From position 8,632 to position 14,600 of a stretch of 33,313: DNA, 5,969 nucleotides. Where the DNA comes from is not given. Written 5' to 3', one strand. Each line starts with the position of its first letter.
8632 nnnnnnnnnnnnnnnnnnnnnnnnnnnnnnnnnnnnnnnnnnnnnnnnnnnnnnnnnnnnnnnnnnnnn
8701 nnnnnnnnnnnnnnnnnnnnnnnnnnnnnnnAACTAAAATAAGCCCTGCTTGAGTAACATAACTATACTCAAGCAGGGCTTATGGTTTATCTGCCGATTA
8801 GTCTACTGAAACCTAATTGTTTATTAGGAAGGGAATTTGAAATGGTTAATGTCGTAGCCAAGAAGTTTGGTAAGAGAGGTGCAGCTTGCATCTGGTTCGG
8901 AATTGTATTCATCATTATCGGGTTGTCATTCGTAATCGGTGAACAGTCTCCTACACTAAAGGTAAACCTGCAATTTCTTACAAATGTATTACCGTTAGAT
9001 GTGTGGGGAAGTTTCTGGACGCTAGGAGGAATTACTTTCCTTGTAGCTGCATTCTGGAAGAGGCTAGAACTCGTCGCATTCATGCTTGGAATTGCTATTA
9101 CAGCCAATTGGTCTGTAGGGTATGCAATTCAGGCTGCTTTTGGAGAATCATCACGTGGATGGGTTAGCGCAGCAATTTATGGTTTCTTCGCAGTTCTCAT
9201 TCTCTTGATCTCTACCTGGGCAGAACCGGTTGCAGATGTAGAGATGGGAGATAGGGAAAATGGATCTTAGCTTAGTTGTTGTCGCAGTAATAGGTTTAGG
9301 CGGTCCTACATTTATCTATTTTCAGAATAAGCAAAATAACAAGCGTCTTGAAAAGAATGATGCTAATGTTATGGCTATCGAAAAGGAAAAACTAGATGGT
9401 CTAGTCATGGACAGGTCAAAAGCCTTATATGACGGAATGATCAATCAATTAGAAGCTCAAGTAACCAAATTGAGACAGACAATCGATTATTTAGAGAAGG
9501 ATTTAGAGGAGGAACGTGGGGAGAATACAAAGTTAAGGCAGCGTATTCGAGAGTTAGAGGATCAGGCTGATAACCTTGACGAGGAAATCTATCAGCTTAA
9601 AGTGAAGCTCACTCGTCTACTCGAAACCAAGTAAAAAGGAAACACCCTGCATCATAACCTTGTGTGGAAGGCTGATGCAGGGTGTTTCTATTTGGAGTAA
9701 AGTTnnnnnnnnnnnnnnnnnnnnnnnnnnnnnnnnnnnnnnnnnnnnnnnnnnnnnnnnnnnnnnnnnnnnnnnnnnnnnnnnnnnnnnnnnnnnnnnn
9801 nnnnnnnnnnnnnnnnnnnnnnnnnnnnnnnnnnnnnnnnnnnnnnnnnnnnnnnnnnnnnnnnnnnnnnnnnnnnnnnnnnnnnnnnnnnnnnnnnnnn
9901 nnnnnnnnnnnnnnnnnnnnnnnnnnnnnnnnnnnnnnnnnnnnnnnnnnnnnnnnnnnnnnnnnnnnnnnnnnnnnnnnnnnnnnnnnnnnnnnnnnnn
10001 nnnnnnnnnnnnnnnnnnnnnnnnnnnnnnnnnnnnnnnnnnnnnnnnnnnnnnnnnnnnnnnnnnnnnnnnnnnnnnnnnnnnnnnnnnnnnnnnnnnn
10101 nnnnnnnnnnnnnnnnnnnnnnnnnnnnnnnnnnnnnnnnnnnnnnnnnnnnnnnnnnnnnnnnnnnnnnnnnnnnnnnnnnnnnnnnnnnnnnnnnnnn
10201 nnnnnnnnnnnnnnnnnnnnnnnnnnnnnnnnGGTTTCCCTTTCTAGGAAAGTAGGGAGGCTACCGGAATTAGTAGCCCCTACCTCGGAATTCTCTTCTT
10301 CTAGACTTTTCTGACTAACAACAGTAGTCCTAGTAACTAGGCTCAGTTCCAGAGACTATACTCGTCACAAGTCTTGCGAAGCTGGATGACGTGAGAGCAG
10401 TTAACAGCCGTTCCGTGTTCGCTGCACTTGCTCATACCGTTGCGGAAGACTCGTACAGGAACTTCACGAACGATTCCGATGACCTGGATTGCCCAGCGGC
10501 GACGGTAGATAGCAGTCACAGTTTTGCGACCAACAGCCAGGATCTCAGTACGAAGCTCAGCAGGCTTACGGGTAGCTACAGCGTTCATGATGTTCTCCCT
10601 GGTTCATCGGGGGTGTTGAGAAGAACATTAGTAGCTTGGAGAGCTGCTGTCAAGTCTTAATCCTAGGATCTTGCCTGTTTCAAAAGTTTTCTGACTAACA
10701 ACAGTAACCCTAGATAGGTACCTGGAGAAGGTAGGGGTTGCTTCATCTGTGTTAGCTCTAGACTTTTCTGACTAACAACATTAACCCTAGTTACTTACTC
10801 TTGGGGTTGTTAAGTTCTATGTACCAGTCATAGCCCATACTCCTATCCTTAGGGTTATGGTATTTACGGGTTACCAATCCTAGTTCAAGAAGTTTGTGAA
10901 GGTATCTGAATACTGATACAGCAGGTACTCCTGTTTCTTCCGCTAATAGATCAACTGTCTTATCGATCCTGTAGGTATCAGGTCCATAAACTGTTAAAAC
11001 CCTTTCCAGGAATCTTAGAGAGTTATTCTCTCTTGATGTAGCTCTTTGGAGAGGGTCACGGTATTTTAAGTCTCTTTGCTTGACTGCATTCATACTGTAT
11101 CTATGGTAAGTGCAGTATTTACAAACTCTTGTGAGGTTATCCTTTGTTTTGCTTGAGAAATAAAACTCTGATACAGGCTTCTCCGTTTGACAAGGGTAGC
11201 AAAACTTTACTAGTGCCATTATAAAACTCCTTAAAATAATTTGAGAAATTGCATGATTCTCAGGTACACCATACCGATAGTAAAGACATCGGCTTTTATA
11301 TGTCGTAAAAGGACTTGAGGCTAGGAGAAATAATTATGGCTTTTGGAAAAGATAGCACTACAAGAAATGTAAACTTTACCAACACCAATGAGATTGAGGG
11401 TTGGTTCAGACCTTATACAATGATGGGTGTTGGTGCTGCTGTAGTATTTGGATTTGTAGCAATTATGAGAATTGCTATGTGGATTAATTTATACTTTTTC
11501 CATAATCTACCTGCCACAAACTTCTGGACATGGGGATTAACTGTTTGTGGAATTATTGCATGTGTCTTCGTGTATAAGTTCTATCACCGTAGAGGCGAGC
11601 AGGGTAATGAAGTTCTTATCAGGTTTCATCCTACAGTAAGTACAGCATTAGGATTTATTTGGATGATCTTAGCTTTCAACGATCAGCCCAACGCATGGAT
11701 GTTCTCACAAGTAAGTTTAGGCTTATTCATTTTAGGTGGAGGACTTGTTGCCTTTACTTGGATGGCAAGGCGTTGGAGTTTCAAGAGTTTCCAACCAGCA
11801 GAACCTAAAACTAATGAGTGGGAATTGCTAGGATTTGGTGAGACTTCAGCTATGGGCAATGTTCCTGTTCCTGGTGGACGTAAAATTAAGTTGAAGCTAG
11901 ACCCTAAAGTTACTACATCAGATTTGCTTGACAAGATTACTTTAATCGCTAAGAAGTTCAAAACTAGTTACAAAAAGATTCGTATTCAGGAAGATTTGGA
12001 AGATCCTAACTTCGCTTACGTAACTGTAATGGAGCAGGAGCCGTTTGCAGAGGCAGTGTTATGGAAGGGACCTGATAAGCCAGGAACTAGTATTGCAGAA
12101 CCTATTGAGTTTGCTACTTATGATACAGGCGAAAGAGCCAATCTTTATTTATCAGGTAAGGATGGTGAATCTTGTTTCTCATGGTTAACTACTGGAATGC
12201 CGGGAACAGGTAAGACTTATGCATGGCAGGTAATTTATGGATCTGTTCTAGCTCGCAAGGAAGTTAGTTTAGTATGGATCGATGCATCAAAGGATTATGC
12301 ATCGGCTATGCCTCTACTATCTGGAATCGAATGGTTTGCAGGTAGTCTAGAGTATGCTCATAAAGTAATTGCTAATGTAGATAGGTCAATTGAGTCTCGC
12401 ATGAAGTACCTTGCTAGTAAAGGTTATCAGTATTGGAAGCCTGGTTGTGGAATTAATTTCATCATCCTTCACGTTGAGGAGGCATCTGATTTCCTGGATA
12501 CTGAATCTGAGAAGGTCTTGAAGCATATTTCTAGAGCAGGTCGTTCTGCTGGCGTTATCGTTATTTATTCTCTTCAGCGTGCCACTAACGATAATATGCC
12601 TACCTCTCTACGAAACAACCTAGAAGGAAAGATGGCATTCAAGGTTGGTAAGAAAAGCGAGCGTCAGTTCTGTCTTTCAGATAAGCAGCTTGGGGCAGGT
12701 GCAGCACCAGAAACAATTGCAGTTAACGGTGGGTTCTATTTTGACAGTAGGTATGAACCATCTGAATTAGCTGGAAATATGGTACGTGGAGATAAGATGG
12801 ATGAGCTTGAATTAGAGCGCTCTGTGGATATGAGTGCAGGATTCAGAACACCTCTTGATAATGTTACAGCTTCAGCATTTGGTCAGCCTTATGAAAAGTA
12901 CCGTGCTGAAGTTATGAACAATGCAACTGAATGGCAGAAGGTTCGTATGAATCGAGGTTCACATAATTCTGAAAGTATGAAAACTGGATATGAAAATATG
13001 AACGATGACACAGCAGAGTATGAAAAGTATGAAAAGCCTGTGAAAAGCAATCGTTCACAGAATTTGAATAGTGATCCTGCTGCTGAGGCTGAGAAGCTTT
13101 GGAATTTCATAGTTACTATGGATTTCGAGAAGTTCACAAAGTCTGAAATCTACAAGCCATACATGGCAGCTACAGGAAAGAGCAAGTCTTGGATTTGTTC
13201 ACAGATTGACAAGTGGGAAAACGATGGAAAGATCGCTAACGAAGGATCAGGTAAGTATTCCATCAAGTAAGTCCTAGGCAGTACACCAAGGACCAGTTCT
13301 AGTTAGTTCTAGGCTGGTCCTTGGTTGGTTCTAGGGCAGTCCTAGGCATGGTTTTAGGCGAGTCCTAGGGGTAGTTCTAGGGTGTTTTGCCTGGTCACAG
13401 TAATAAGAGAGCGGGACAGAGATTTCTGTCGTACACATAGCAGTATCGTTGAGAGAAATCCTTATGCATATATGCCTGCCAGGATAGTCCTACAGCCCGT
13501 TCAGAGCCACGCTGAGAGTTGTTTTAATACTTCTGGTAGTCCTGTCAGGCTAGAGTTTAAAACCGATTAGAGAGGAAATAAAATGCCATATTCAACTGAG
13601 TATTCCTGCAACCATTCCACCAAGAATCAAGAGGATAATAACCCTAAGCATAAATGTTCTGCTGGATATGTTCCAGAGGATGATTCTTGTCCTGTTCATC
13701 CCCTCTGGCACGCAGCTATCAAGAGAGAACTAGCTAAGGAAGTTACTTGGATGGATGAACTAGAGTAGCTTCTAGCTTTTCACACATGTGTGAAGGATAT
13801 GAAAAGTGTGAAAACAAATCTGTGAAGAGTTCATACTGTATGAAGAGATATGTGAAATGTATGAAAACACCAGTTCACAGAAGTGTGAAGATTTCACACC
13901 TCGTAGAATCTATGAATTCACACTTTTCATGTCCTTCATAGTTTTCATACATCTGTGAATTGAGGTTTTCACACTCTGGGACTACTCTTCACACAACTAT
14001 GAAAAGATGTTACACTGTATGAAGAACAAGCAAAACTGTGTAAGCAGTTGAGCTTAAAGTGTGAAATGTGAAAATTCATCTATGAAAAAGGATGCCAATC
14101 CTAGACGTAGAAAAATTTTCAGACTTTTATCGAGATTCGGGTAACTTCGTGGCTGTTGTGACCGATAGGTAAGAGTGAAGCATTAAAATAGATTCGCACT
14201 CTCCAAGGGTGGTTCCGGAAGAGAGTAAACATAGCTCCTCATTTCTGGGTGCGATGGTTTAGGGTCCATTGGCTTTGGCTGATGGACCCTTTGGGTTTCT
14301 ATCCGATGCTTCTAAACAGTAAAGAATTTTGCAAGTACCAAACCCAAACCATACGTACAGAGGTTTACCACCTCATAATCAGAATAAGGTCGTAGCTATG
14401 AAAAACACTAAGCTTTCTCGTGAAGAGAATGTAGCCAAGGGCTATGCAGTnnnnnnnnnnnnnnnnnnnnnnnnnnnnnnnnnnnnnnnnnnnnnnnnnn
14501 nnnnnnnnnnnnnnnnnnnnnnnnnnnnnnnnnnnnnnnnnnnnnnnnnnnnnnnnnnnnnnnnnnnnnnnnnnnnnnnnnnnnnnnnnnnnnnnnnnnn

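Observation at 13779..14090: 312-bp ORF-free field with about 26 TRTGAAR heptamers in both orientations: candidate origin or iteron locus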

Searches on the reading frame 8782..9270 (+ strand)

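Call 12: search_protein_families(library=phrogs, proteins=[window:8782-9270:+], max_evalue=0.001)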
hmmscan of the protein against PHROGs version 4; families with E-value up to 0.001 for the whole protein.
window:8782-9270:+ (162 aa): 3 families
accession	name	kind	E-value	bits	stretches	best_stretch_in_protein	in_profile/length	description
phrog_4026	-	tail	1.3e-21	77.9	1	25-144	7-128/149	minor tail protein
phrog_24913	-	unknown function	7.1e-06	26.4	1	27-135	26-133/208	-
phrog_1298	-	tail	3.1e-05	24.6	1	43-139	22-124/163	minor tail protein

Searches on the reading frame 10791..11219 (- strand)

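Call 10: search_protein_families(library=pfam, proteins=[window:10791-11219:-], max_evalue=0.01)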
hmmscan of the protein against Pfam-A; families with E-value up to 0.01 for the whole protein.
window:10791-11219:- (142 aa): 4 families
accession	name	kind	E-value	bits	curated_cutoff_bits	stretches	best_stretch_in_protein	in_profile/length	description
PF12802.13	MarR_2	-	6.5e-05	23.5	27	1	87-126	21-59/61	MarR family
PF09339.16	HTH_IclR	-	6.7e-05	23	22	1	92-118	24-50/52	IclR helix-turn-helix domain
PF01978.25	TrmB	-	0.00019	21.7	25.6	1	87-124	23-60/68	Sugar-specific transcriptional regulator TrmB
PF05584.17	Sulfolobus_pRN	-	0.0093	16.4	20.8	0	88-121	20-53/72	Sulfolobus plasmid regulatory protein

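Call 11: search_protein_families(library=phrogs, proteins=[window:10791-11219:-], max_evalue=0.001)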
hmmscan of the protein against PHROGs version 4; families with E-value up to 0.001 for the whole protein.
window:10791-11219:- (142 aa): 7 families
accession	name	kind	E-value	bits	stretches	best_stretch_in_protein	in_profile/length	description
phrog_2340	-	DNA, RNA and nucleotide metabolism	2e-07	32.3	1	4-64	8-68/171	endonuclease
phrog_1035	-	DNA, RNA and nucleotide metabolism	4.1e-07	31.1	1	5-69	64-135/271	endonuclease VII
phrog_2633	-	DNA, RNA and nucleotide metabolism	3.3e-05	25.1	1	5-52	14-64/142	endonuclease VII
phrog_2255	-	DNA, RNA and nucleotide metabolism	3.8e-05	24.2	1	4-55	53-102/211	HNH endonuclease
phrog_5558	-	moron, auxiliary metabolic gene and host takeover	0.00062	21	1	5-48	9-47/130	Lar-like restriction alleviation protein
phrog_12813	-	unknown function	0.00096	20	0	4-48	153-197/199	-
phrog_30859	-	unknown function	0.00098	20.9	0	5-58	3-61/117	-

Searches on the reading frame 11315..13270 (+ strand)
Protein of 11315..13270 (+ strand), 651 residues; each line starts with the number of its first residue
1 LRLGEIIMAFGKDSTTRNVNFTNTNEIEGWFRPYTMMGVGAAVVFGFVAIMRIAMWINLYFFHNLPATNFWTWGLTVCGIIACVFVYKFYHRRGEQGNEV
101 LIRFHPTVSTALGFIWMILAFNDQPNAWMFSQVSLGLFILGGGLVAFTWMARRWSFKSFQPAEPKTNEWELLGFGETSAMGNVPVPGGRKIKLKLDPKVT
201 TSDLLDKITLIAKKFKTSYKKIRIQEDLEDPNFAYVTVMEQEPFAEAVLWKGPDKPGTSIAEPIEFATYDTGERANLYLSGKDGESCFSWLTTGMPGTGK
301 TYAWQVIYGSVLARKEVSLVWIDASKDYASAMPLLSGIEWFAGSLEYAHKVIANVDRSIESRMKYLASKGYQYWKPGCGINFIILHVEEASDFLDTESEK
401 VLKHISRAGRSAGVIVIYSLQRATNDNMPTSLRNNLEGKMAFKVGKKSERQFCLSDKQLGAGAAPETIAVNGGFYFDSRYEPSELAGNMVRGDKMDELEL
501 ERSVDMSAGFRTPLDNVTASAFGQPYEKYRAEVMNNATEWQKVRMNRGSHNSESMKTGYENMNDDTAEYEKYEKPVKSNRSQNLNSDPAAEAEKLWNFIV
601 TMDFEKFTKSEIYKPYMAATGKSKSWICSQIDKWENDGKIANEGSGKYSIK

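Call 10: search_protein_families(library=pfam, proteins=[window:11315-13270:+], max_evalue=0.01)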
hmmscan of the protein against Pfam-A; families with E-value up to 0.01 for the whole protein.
window:11315-13270:+ (651 aa): 2 families
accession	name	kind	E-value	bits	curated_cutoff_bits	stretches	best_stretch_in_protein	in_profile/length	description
PF12846.13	AAA_10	-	0.00023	20.8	27.5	0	384-451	243-310/362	AAA-like domain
PF01935.23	DUF87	-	0.0023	18.5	23.2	1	294-400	30-111/220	Helicase HerA, central domain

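Call 11: search_protein_families(library=phrogs, proteins=[window:11315-13270:+], max_evalue=0.001)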
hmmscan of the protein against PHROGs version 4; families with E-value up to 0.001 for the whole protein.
window:11315-13270:+ (651 aa): 3 families
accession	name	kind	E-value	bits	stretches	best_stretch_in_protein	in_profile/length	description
phrog_24831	-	unknown function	1e-43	151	1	22-529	33-532/700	-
phrog_1358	-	moron, auxiliary metabolic gene and host takeover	6.2e-19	68.1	1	261-496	580-820/1382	FtsK/SpoIIIE-like protein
phrog_2666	-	head and packaging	9e-06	25.6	1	292-451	326-491/555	terminase large subunit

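Call 40: find_related_loci(query=A2, collection=viral_contigs, flank=8000)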
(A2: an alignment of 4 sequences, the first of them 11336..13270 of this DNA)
Query A2 (644 aa) in viral_contigs; peptide patterns used: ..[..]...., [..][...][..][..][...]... (x = any residue, [..] = any of these).
75 stretches matched a pattern; 4 encode a relative of the query (tblastn E <= 1e-3); 4 distinct loci.
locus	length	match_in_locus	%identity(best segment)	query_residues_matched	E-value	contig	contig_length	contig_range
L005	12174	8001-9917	50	9-643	0e+0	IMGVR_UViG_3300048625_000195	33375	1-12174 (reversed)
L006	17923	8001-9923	45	1-638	0e+0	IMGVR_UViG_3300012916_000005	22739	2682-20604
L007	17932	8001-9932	46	7-638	4e-168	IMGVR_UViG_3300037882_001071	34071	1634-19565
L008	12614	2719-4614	46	7-624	4e-163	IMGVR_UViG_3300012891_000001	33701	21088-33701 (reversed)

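Call 59: search_dna_similar(query=window:11336-13270:+, collection=phages, mode=protein, max_evalue=0.00001, max_rows=25)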
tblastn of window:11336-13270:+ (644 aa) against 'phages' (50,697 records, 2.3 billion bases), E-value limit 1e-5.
No match.

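Call 78: search_protein_families(library=ncbifam, proteins=[window:11336-13270:+, L006:10967-12049:+], max_evalue=0.01)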
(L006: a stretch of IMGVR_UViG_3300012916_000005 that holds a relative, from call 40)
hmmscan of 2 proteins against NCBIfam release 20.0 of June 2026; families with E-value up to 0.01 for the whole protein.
window:11336-13270:+ (644 aa): 3 families
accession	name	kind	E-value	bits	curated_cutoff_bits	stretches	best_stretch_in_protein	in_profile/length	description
NF041214.1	plasmid_TraB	equivalog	1.5e-67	228.5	800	1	64-643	36-632/639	plasmid transfer protein TraB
TIGR03928.1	T7_EssCb_Firm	equivalog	0.001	16.7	778.4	1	375-444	915-986/1296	type VII secretion protein EssC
TIGR03476.1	HpnL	subfamily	0.0029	16.9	195.65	1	103-153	130-180/318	putative membrane protein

L006:10967-12049:+ (360 aa): 0 families

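Call 79: search_protein_families(library=padloc, proteins=[window:11336-13270:+], max_evalue=0.01)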
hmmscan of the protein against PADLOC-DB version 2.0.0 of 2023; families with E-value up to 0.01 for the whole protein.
window:11336-13270:+ (644 aa): 2 families
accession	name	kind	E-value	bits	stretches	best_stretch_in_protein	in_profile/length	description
PDLC04140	mad8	-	1.6e-07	29.1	1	284-447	31-263/314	mads_8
PDLC02806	SspH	-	1.6e-05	20.5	1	394-454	1668-1726/1766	SspH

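Call 87: find_related_loci(query=A2, collection=genome_contigs, flank=8000)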
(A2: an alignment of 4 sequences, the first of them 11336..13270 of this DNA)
Query A2 (644 aa) in genome_contigs; peptide patterns used: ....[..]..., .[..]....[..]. (x = any residue, [..] = any of these).
48 stretches matched a pattern; 1 encode a relative of the query (tblastn E <= 1e-3); 1 distinct loci.
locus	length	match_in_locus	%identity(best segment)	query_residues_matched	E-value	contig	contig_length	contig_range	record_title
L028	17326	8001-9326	26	67-511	9e-35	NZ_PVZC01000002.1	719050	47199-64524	Allonocardiopsis opalescens strain DSM 45601 Ga0181037_102, whole genome shotgun sequence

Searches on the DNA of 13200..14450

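Call 84: search_rna_families(source=window, start=13200, end=14450, threshold=evalue, max_evalue=1)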
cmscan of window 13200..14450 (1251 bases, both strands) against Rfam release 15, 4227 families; matches with E-value up to 1: 6.
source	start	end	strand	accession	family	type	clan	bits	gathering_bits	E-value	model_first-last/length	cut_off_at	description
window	13809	13943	-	RF01235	snR68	Gene; snRNA; snoRNA; CD-box;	CL00079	24.2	80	0.15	1-137/137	no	Small nucleolar RNA snR68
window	13862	13928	-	RF03186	mir-3689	Gene; miRNA;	-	23.8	58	0.041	1-72/72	no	mir-3689 microRNA precursor family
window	13855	13954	-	RF04128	MIR8562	Gene; miRNA;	-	21.2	211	0.29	66-177/242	no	MIR8562 microRNA precursor family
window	13753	13880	-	RF00451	MIR395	Gene; miRNA;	-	20.7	56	0.22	1-104/104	no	mir-395 microRNA precursor family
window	13269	13340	+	RF03675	mir-1001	Gene; miRNA;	-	20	100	0.82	1-90/90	no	mir-1001 microRNA precursor family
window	13778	13960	+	RF04128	MIR8562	Gene; miRNA;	-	19.7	211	0.64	1-242/242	no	MIR8562 microRNA precursor family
